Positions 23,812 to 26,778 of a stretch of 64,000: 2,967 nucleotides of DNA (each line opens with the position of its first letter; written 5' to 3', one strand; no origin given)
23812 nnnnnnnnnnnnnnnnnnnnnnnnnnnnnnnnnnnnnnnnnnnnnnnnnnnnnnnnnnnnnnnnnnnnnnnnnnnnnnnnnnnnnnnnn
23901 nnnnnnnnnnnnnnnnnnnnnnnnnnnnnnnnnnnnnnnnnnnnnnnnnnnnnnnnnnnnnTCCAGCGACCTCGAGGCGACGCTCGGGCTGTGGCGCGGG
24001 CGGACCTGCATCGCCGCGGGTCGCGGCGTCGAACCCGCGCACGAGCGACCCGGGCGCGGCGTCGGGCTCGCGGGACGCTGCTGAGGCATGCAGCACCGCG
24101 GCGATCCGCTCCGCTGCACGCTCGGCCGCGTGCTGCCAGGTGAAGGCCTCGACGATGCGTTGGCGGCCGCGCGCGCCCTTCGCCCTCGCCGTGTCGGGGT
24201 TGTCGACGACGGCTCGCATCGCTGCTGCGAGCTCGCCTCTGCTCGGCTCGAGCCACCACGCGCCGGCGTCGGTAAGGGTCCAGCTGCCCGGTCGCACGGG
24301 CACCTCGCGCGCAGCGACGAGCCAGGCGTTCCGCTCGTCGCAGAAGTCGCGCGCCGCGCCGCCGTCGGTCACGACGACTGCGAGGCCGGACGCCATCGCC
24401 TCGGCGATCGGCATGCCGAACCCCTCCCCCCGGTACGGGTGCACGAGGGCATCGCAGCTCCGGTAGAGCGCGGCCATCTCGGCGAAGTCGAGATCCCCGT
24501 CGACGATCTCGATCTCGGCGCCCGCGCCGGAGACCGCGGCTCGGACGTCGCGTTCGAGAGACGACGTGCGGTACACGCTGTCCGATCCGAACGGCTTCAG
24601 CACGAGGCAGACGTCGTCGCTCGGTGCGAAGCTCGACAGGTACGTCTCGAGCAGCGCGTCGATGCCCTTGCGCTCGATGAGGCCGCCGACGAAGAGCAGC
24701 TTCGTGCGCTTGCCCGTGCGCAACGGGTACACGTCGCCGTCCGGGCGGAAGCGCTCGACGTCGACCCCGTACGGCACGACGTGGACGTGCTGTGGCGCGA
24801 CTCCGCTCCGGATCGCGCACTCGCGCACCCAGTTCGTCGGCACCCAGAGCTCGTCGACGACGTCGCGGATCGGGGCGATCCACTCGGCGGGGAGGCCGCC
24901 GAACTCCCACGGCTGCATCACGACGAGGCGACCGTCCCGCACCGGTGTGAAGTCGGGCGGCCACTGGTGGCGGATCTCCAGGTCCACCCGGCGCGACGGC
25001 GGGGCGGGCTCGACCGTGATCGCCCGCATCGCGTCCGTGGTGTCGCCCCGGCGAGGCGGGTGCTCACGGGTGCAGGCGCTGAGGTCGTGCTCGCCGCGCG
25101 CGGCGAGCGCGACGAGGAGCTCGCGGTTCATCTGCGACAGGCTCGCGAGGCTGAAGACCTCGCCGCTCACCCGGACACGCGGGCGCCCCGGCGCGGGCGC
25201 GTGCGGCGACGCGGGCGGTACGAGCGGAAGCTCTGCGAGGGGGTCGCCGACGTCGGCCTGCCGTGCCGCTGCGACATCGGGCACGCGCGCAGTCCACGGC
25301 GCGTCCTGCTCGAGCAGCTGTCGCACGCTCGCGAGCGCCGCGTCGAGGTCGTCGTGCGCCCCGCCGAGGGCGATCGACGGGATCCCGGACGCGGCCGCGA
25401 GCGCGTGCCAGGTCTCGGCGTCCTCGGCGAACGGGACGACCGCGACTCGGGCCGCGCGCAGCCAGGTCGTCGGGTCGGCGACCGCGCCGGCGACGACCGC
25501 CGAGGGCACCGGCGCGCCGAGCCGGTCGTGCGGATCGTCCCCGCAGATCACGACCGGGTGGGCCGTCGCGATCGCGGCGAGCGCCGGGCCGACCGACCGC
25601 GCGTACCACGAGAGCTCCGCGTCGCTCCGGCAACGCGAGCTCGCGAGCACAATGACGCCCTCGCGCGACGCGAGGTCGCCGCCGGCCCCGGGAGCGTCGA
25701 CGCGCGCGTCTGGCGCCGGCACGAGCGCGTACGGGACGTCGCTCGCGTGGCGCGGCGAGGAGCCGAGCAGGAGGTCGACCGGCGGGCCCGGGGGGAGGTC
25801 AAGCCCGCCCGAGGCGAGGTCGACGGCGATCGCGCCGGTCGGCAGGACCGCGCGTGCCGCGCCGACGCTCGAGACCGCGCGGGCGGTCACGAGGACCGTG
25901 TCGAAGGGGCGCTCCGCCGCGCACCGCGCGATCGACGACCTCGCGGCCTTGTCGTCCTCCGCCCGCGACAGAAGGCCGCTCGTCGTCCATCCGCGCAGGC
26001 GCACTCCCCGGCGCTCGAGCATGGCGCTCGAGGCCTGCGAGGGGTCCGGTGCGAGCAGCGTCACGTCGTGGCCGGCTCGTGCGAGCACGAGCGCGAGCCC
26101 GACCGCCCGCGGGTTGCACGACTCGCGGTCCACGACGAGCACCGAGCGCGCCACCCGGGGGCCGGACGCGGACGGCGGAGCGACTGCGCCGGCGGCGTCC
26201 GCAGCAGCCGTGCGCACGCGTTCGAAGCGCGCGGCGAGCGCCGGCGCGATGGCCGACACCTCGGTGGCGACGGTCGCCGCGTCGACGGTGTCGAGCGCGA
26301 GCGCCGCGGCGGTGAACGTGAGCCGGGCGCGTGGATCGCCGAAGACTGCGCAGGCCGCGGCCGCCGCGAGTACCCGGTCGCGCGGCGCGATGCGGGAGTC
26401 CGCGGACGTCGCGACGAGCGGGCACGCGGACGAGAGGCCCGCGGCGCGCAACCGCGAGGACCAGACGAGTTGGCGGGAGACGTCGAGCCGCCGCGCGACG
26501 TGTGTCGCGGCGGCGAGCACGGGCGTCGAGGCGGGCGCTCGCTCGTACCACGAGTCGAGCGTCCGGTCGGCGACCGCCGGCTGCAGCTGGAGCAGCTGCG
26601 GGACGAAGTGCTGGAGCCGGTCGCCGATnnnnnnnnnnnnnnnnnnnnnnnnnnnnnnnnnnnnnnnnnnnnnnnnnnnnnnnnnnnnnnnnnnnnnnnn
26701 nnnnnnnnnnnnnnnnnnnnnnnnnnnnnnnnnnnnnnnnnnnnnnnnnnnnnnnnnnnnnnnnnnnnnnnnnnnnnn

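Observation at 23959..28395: A 1478-aa, five-to-six-module glycosyltransferase is encoded head-to-head with the flagellin gene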

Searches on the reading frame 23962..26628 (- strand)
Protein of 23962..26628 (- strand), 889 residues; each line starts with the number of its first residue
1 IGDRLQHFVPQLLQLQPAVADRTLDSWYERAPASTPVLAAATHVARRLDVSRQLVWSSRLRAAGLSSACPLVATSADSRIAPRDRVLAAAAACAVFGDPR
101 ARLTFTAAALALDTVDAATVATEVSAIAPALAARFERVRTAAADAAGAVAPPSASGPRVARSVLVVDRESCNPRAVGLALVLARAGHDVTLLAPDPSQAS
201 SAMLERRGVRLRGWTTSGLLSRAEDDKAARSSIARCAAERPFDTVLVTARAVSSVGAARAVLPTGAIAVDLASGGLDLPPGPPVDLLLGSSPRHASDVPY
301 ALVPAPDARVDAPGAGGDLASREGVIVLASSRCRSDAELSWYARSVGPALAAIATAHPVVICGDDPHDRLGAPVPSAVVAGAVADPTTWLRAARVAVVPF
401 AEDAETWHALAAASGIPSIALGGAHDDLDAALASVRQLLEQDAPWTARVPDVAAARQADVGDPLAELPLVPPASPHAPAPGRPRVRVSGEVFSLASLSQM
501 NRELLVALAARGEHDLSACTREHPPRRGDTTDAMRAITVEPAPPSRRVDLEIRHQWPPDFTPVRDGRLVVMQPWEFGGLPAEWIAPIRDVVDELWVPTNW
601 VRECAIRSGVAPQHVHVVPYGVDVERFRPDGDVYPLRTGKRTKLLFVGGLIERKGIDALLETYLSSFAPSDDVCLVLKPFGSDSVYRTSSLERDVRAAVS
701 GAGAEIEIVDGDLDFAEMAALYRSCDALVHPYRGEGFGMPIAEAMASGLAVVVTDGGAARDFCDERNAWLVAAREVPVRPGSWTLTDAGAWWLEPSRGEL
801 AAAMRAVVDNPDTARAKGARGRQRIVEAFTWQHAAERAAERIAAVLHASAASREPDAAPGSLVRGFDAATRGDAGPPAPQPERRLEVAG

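Call 41: predict_structure(alignment_id=A2)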
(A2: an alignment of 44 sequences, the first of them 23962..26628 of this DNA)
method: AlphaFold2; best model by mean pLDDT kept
length: 889 residues; sequences in the alignment: 44
mean_pLDDT: 89.7   pTM: 0.89
mean pLDDT of the five models: 89.7, 87.9, 87.3, 87.1, 86.8
residues with pLDDT >= 90: 692; 70-90: 108; 50-70: 54; < 50: 35
segments of 3 or more residues with pLDDT < 50: 855-889
pLDDT, mean of each block of 10 residues (from residue 1): 77 94 96 94 95 97 95 95 96 97 96 93 97 94 78 66 96 94 94 94 93 85 92 97 96 95 95 83 93 83 77 72 96 93 95 97 94 96 93 96 91 93 77 95 93 75 89 72 95 91 97 96 87 94 83 95 93 94 96 96 97 97 97 98 96 94 98 96 65 94 95 93 98 85 98 95 97 94 94 97 98 98 98 98 90 50 36 36 34
secondary structure, 60 per line:
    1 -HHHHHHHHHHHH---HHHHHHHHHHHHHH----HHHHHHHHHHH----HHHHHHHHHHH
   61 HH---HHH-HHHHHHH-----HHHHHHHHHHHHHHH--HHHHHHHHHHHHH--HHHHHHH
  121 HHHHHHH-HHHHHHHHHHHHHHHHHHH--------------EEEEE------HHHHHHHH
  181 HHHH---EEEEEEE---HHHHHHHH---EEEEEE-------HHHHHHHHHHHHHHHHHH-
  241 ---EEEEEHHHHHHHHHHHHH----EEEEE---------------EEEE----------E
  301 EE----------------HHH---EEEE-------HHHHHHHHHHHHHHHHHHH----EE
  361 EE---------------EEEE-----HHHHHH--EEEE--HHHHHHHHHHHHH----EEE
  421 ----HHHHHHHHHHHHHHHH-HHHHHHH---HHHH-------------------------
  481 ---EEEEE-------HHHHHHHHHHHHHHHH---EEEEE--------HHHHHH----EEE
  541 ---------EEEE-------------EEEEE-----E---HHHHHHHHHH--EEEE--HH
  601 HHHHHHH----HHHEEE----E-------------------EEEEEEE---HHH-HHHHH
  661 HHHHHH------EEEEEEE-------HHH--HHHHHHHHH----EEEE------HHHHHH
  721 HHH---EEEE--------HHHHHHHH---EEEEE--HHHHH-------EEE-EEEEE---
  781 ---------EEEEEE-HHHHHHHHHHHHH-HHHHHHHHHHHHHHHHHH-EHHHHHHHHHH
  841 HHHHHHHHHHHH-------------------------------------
elements in order (helices of 4 or more, strands of 3 or more residues): H2-13 H17-30 H35-45 H50-62 H70-76 H82-96 H99-111 H114-127 H129-147 E162-166 H173-184 E188-194 H198-205 E209-214 H222-239 E244-248 H249-261 E266-270 E286-289 E300-302 E325-328 H336-354 E359-362 E378-381 H387-392 E395-398 H401-413 E418-420 H425-440 H442-448 H452-455 E484-488 H496-511 E515-519 H528-533 E538-540 E550-553 E567-571 H581-590 E593-596 H599-607 E615-617 E642-648 H656-666 E673-679 H692-700 E705-708 H715-723 E727-730 H739-746 E750-754 H757-761 E769-771 E773-777 E790-795 H797-809 H811-828 H831-852
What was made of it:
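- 25264..26145 (-): Module 5, aa 751-1044: divergent GT4-type GT-B fold without EX7E, probably non-catalytic. Two Rossmann lobes in the AF2 model (call 41).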

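Call 46: fold_search(model_id=the predicted structure, library=pdb)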
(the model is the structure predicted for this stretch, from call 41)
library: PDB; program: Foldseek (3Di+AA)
matches with E <= 10: 1683; with E <= 0.001: 447
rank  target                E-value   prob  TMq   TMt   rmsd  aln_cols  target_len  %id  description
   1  6tvp_B                3.9e-16  1.00  0.30  0.65   7.1       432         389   22  Structure of Mycobacterium smegmatis alpha-maltose-1-phosphate synthase GlgM (released 2020-04-22)
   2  6tvp_A                6.6e-16  1.00  0.31  0.68   6.5       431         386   22  Structure of Mycobacterium smegmatis alpha-maltose-1-phosphate synthase GlgM (released 2020-04-22)
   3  8qoy                  8.3e-14  1.00  0.29  0.25  22.3      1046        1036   10  Capsular polysaccharide synthesis multienzyme of Actinobacillus Pleuropneumoniae serotype 3 (released 2024-07-03)
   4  7qsg_A                1.3e-13  1.00  0.28  0.62   6.2       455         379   20  Methylmannose polysaccharide mannosyltransferase from M. hassiacum (released 2023-01-25)
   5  3c48_B                3.0e-13  1.00  0.22  0.45  11.2       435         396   19  Structure of the retaining glycosyltransferase MshA: The first step in mycothiol biosynthesis. Organism: Corynebacteri (released 2008-03-25)
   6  8dvw                  4.3e-13  1.00  0.30  0.67   6.0       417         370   15  Structure of the Campylobacter concisus glycosyltransferase PglA R203Q (released 2024-01-17)
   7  8dqd                  5.0e-13  1.00  0.30  0.66   6.0       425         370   16  Structure of the Campylobacter concisus glycosyltransferase PglA (released 2024-01-17)
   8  6kih_A                5.3e-13  1.00  0.31  0.66   6.6       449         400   18  Sucrose-phosphate synthase (tll1590) from Thermosynechococcus elongatus (released 2020-05-27)
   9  3c48_A                8.0e-13  1.00  0.22  0.44  11.3       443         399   18  Structure of the retaining glycosyltransferase MshA: The first step in mycothiol biosynthesis. Organism: Corynebacteri (released 2008-03-25)
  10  8dvz                  8.4e-13  1.00  0.30  0.68   5.7       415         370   15  Structure of the Campylobacter concisus glycosyltransferase PglA R282V variant (released 2024-01-17)
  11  3fro_A                1.2e-12  1.00  0.30  0.56   6.1       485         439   15  Crystal structure of Pyrococcus abyssi glycogen synthase with open and closed conformations (released 2010-01-12)
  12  3c4q_A                1.4e-12  1.00  0.31  0.66   5.9       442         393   18  Structure of the retaining glycosyltransferase MshA : The first step in mycothiol biosynthesis. Organism : Corynebacte (released 2008-04-01)
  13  6kih_B                2.0e-12  1.00  0.32  0.66   5.8       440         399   18  Sucrose-phosphate synthase (tll1590) from Thermosynechococcus elongatus (released 2020-05-27)
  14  7mi0                  3.2e-12  1.00  0.32  0.71   4.6       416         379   13  Crystal Structure of Glycosyltransferase from Rickettsia africae ESF-5 (released 2021-04-28)
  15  3oka_A                3.2e-12  1.00  0.31  0.68   5.3       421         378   17  Crystal structure of Corynebacterium glutamicum PimB' in complex with GDP-Man (triclinic crystal form) (released 2010-09-15)
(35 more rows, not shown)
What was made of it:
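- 24073..25179 (-): Module 6, aa 1073-1441: canonical GT4 (retaining GT-B) with RKG and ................. Foldseek hits to GlgM, MshA, PglA, PimA and WaaG, E 1e-16 to 1e-10 (call 46).
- On CAZy GT4 retaining GT-B (module 6, aa 1073-1441): Foldseek hits to GlgM, MshA and PimA (call 46).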

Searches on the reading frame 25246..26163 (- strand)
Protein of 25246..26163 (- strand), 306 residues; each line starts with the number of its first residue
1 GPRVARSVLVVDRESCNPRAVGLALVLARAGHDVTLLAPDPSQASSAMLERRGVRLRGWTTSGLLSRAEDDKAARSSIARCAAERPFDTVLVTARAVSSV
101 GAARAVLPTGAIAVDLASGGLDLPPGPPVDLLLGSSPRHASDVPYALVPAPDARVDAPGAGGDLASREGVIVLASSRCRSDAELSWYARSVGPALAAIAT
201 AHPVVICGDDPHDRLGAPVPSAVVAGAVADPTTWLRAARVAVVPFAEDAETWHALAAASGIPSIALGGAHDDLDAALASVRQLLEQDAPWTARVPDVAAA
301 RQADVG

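Call 62: search_solved_structures(query=A3, max_evalue=10, show_alignments=2)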
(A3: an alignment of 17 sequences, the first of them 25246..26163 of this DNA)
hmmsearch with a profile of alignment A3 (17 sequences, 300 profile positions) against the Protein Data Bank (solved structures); distinct sequences matched with E-value up to 10: 7.
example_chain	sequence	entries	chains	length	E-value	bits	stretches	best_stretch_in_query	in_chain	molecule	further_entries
7c35_A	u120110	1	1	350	0.53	12.8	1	17-101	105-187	Cysteine synthase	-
5xcw_X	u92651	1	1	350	0.66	12.5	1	17-101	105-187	Cysteine synthase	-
5xcn_X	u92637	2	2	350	0.82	12.2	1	17-101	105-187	Cysteine synthase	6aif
5xcp_X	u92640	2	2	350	0.9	12.1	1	17-101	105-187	Cysteine synthase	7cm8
6huy_A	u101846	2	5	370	1.5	11.4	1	22-43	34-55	Coenzyme F420-dependent N(5),N(10)-methenyltetrahydromethanopterin reductase-related prote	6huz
4bh5_A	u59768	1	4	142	1.7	11.2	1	160-228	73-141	MUREIN HYDROLASE ACTIVATOR ENVC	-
6qkg_A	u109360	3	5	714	2.1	10.9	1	2-37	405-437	NCR A | NCR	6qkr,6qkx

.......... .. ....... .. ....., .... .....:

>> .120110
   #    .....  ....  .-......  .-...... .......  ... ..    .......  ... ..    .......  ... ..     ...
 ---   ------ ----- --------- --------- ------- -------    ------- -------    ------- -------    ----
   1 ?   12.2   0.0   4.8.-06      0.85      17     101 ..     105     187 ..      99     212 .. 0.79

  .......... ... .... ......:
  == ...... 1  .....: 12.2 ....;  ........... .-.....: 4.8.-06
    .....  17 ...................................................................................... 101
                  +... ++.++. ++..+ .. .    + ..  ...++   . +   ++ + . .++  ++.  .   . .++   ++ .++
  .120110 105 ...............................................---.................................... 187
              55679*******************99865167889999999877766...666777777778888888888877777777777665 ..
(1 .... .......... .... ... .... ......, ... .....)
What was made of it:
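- Tried and rejected: A PDB profile search of aa 745-1050 found nothing better than E 0.5 (call 62).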

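Call 63: find_homologous_proteins(query=A3, max_evalue=0.001)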
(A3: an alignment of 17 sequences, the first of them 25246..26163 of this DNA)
Query A3 (17 sequences): 8000 candidates shared short words with the query, none scored E <= 0.001.
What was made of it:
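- Tried and rejected: A 5.8-billion-protein search with the same profile returned nothing, probably because alanine-rich words swamped the candidate list (call 63).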

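Call 64: search_protein_families(library=pfam, alignment_id=A3, max_evalue=1)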
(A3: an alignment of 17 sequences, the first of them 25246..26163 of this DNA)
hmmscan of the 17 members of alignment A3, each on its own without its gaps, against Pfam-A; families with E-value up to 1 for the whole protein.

A. member 1, window:25246-26163:- (306 aa): 4 families
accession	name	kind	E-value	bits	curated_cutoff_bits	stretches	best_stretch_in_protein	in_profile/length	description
PF13692.12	Glyco_trans_1_4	-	0.00046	20.9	27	1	173-266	5-106/142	Glycosyl transferases group 1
PF13439.12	Glyco_transf_4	-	0.002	18.6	28.5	1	22-104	10-90/170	Glycosyltransferase Family 4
PF02558.23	ApbA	-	0.0026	17.8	22.2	1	23-108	13-88/150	Ketopantoate reductase PanE/ApbA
PF24092.1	DUF7373_C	-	0.1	13.3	27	1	32-86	26-79/146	Domain of unknown function (DUF7373) C-terminal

B. families by the number of members that match (of 17 scanned): 9 families
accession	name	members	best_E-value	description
PF13439.12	Glyco_transf_4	9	0.00078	Glycosyltransferase Family 4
PF13579.12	Glyco_trans_4_4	4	2.5e-05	Glycosyl transferase 4-like domain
PF13692.12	Glyco_trans_1_4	3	0.00046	Glycosyl transferases group 1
PF02558.23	ApbA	1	0.0026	Ketopantoate reductase PanE/ApbA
PF04016.18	DUF364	1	0.036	Putative heavy-metal chelation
PF21332.3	AmiR_N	1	0.084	AmiR, N-terminal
PF24092.1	DUF7373_C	1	0.1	Domain of unknown function (DUF7373) C-terminal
PF16994.11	Glyco_trans_4_5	1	0.13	Glycosyl-transferase family 4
PF13477.12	Glyco_trans_4_2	1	0.21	Glycosyl transferase 4-like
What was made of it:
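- On FlmG-type flagellin transferases: Weak Pfam hits point to GT4 instead (call 64).
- Tried and rejected: Scanning 17 members one by one gave only weak GT4-type hits (call 64).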
